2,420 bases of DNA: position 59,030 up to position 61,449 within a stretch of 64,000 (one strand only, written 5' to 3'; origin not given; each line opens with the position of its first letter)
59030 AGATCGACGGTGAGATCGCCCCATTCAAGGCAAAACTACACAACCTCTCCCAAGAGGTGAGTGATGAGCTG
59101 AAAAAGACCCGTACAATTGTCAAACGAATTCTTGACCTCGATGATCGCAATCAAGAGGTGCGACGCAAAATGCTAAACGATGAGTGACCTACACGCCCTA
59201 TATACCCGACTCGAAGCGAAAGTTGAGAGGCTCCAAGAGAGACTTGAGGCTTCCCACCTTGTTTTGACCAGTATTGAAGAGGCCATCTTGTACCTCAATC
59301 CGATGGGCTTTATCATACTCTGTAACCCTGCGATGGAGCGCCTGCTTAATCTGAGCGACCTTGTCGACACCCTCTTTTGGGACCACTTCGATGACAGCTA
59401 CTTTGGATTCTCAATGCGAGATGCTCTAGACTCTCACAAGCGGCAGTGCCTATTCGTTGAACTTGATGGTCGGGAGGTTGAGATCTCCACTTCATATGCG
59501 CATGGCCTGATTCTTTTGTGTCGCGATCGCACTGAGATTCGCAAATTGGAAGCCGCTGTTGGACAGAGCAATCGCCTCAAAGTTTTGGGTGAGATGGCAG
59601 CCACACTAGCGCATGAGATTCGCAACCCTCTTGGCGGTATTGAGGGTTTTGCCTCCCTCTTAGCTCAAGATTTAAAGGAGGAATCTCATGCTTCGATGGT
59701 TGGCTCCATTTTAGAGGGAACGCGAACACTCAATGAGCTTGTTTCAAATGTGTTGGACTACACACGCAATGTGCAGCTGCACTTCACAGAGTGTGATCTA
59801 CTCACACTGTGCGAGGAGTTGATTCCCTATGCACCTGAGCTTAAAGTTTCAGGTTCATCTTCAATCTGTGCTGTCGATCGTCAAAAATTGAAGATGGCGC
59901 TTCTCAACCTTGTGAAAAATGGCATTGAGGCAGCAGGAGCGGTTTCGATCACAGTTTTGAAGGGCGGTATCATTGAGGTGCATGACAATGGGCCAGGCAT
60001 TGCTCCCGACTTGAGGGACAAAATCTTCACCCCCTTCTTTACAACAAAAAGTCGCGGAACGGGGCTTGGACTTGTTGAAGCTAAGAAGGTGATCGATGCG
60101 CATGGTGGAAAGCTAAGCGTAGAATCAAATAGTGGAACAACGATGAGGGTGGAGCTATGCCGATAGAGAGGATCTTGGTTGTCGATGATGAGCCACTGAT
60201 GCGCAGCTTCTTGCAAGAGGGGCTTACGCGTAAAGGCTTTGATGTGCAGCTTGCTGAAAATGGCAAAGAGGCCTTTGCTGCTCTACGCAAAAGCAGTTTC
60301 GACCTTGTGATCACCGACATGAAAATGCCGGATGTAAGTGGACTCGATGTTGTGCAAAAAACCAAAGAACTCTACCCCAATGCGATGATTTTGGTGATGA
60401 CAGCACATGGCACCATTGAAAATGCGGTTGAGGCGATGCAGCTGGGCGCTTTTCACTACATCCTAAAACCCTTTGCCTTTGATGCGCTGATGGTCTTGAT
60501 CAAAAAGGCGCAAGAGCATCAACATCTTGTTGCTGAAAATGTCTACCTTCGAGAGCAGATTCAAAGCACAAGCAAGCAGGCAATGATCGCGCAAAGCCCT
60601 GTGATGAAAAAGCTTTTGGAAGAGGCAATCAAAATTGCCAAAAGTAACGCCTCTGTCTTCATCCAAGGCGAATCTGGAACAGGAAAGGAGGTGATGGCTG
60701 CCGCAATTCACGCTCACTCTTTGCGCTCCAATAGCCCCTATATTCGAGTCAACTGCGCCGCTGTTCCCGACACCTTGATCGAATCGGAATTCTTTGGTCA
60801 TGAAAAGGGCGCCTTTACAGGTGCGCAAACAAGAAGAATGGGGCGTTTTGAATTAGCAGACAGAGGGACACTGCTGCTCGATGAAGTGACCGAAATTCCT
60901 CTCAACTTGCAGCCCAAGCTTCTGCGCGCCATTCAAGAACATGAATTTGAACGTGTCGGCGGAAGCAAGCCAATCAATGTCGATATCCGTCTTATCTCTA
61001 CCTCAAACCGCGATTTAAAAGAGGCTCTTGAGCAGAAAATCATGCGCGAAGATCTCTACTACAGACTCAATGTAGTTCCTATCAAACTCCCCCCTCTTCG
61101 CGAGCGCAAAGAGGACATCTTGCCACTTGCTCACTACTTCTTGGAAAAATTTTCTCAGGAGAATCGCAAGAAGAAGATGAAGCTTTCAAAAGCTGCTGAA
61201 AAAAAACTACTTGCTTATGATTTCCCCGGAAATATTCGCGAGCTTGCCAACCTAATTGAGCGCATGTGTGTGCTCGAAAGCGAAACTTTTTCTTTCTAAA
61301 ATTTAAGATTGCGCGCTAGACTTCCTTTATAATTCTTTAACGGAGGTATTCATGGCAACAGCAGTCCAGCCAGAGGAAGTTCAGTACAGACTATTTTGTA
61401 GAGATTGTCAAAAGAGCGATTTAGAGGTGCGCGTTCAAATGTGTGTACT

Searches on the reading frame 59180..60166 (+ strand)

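Call 78: search_protein_families(library=pfam, max_evalue=0.00001, proteins=[window:59180-60166:+])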
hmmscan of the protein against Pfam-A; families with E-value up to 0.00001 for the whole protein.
window:59180-60166:+ (328 aa): 2 families
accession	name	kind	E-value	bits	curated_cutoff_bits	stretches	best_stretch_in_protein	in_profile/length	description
PF02518.31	HATPase_c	-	1.3e-22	80.8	26.4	1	233-326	2-107/111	Histidine kinase-, DNA gyrase B-, and HSP90-like ATPase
PF00512.31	HisKA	-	2.6e-14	53.5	26.9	1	136-196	2-62/66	His Kinase A (phospho-acceptor) domain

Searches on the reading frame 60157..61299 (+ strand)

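Call 78: search_protein_families(library=pfam, max_evalue=0.00001, proteins=[window:60157-61299:+])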
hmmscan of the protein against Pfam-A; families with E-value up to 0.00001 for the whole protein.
window:60157-61299:+ (380 aa): 5 families
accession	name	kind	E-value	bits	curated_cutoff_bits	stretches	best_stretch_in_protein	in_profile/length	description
PF00158.32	Sigma54_activat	-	8.2e-69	231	20.2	1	143-310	1-168/168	Sigma-54 interaction domain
PF00072.30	Response_reg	-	6e-31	107.3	30.2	1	6-115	1-110/111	Response regulator receiver domain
PF25601.1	AAA_lid_14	-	7.7e-22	77.4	27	1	315-376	1-62/87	AAA+ ATPase lid domain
PF14532.12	Sigma54_activ_2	-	3.1e-18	66.8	25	1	144-314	1-138/138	Sigma-54 interaction domain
PF07728.20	AAA_5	-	7.7e-06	26.4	22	0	167-287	2-125/139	AAA domain (dynein-related subfamily)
